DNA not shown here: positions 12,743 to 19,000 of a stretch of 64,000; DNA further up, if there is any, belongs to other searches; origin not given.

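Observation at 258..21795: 21.5-kb minus-strand operon: a cohesin-dockerin-tethered assembly of giant modular surface proteins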

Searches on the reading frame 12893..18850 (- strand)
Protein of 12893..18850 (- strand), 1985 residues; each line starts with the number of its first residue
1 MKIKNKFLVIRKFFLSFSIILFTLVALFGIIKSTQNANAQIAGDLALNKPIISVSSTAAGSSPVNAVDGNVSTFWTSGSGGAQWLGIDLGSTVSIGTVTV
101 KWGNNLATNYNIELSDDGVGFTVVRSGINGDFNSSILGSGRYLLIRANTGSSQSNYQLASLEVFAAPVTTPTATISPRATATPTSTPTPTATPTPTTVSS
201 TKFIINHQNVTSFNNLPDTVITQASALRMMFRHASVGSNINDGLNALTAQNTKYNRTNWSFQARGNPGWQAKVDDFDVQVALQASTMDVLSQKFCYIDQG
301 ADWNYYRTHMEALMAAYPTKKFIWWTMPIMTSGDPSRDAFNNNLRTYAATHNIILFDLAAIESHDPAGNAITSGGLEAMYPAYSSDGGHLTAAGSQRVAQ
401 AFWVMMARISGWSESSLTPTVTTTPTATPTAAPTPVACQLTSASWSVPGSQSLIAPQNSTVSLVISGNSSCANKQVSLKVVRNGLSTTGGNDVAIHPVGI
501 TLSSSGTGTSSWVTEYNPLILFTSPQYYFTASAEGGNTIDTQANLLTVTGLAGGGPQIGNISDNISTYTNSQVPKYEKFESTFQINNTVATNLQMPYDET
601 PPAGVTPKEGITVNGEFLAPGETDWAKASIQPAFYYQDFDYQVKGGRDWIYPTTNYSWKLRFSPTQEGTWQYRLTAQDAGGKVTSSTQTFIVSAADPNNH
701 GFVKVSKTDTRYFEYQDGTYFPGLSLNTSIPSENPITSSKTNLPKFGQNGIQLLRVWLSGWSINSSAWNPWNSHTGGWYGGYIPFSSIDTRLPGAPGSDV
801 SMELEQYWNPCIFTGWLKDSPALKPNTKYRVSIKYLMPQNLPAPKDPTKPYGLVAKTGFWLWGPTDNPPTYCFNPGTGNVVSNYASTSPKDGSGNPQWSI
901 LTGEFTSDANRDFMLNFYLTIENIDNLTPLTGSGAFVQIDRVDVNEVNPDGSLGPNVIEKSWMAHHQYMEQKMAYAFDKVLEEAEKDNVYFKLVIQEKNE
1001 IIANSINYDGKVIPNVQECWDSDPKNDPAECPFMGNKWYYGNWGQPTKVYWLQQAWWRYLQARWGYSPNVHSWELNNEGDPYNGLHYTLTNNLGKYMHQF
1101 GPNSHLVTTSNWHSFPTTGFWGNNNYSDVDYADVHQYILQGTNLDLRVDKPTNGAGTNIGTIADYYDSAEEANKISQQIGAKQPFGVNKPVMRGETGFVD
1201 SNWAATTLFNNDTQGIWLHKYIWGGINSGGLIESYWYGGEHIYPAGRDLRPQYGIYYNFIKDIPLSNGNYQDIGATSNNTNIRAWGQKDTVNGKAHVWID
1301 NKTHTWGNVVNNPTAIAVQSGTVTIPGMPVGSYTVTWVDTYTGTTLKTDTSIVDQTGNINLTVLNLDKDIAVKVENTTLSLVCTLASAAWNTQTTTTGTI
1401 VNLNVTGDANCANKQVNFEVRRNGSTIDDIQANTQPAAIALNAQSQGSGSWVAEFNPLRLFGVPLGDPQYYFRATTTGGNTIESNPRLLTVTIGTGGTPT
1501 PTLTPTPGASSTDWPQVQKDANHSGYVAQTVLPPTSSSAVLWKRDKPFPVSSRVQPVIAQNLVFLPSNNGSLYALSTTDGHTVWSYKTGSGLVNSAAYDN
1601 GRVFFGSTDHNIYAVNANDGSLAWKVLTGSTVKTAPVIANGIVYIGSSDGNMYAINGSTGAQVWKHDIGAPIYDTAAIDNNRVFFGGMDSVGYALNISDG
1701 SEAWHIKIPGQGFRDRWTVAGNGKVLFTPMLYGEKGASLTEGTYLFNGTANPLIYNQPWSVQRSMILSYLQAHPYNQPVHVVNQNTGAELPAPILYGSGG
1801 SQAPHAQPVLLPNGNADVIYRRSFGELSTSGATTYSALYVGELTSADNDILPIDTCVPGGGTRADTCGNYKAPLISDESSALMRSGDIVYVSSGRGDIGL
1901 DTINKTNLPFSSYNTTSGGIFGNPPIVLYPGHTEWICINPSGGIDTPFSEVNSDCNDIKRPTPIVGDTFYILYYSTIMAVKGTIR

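Call 5: search_protein_families(library=pfam, proteins=[window:12893-18850:-], max_evalue=0.01)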
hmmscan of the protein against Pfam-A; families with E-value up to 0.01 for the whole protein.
window:12893-18850:- (1985 aa): 4 families
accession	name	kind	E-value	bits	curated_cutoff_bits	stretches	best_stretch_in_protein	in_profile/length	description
PF13570.13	Beta-prop_ACSF4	-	6e-32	111.8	133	1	1535-1729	36-233/329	Beta-alanine-activating enzyme, beta-propeller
PF13360.13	PQQ_2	-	5.2e-29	102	27.6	2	1539-1670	14-148/233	Outer membrane protein assembly factor BamB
PF00754.31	F5_F8_type_C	-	7.1e-14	52.5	28.2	1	52-133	2-90/127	F5/8 type C domain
PF22633.2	F5_F8_type_C_2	-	4e-11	43.8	27.8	1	65-127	1-68/91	NedA-like, galactose-binding domain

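Call 6: search_protein_families(library=ncbifam, proteins=[window:12893-18850:-], max_evalue=0.01)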
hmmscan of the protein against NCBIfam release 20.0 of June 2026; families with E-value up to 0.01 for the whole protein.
window:12893-18850:- (1985 aa): 4 families
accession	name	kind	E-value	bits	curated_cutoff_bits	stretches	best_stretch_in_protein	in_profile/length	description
TIGR03300.1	assembly_YfgL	equivalog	8.5e-31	107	285.2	2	1551-1669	56-174/377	outer membrane protein assembly factor BamB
NF008351.0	PRK11138.1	equivalog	5.5e-21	74.5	423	1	1552-1671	61-191/394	outer membrane protein assembly factor BamB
NF053615.1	SerThrKinAfsKStmc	equivalog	1.8e-20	73.3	1300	1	1554-1661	698-805/809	protein serine/threonine kinase AfsK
TIGR03075.1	PQQ_enz_alc_DH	subfamily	4.7e-16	58.5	480.05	3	1553-1629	62-149/530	PQQ-dependent dehydrogenase, methanol/ethanol family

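Call 16: search_protein_families(library=pfam, proteins=[window:12893-18850:-], max_evalue=5)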
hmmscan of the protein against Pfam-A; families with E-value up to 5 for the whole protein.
window:12893-18850:- (1985 aa): 8 families
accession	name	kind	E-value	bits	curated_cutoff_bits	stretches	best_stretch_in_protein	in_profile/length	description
PF13570.13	Beta-prop_ACSF4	-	6e-32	111.8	133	1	1535-1729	36-233/329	Beta-alanine-activating enzyme, beta-propeller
PF13360.13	PQQ_2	-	5.2e-29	102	27.6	2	1539-1670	14-148/233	Outer membrane protein assembly factor BamB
PF00754.31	F5_F8_type_C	-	7.1e-14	52.5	28.2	1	52-133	2-90/127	F5/8 type C domain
PF22633.2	F5_F8_type_C_2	-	4e-11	43.8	27.8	1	65-127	1-68/91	NedA-like, galactose-binding domain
PF13472.12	Lipase_GDSL_2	-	0.01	16.8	32.9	1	305-397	88-178/178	GDSL-like Lipase/Acylhydrolase family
PF18407.7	GNAT_like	-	0.012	16.3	26.3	0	1367-1395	10-39/61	GCN5-related N-acetyltransferase like domain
PF16586.11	DUF5060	-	0.025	15.3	27.2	1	606-675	20-68/70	Domain of unknown function (DUF5060)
PF06289.16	FlbD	-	0.21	11.6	24.7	1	197-222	6-31/59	Flagellar and Swarming motility proteins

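Call 18: search_solved_structures(query=window:12893-18850:-, max_evalue=1)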
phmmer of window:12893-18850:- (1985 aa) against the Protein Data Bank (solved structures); distinct sequences matched with E-value up to 1: 58.
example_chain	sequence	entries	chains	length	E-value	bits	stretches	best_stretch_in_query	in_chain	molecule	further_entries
6tji_A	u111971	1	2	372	2.1e-58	200.8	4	1555-1670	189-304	Cake10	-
6tjh_A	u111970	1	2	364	2.1e-56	194.2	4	1554-1664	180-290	Cake9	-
6tjg_A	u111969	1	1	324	2.5e-50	174.1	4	1556-1656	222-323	Cake8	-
8prj_A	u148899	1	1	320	1e-48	168.7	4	1580-1679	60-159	v31Bagel8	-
6tje_A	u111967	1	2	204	4.9e-41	143.2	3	1554-1656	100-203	Cake5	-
7awy_A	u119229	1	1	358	9.6e-41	142.3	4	1556-1706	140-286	Scone-R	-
6tjf_A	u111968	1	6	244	2.5e-38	134.2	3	1579-1670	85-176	Cake6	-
7awz_A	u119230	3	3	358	2.2e-34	121.2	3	1555-1708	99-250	Scone-E | SconeE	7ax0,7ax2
3hxj_A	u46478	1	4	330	6.2e-33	116.4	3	1571-1695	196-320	Pyrrolo-quinoline quinone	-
6tjd_A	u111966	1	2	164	2.6e-26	94.4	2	1578-1665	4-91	Cake4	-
6tjc_A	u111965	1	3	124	2.5e-25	91.2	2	1578-1657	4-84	Cake3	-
8pra_A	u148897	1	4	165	2.5e-25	91.1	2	1579-1679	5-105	Cell surface protein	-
8prs_A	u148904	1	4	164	2e-24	88.2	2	1585-1679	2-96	nvBagel4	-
7eq5_A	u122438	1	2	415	1.6e-23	85.1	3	1562-1647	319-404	Membrane associated protein kinase with beta-propeller domain, pyrrolo-quinoline quinone b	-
7evf_AA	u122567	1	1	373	2.3e-23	84.6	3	1563-1647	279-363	PQQ_3 domain-containing protein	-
9gmj_A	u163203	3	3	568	2.6e-16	61.3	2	630-761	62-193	DUF5060 domain-containing protein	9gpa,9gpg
4zz5_A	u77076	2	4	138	2.3e-11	44.9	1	44-164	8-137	Glucanase/chitosanase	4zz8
2rva_A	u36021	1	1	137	3e-11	44.5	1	44-164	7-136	Glucanase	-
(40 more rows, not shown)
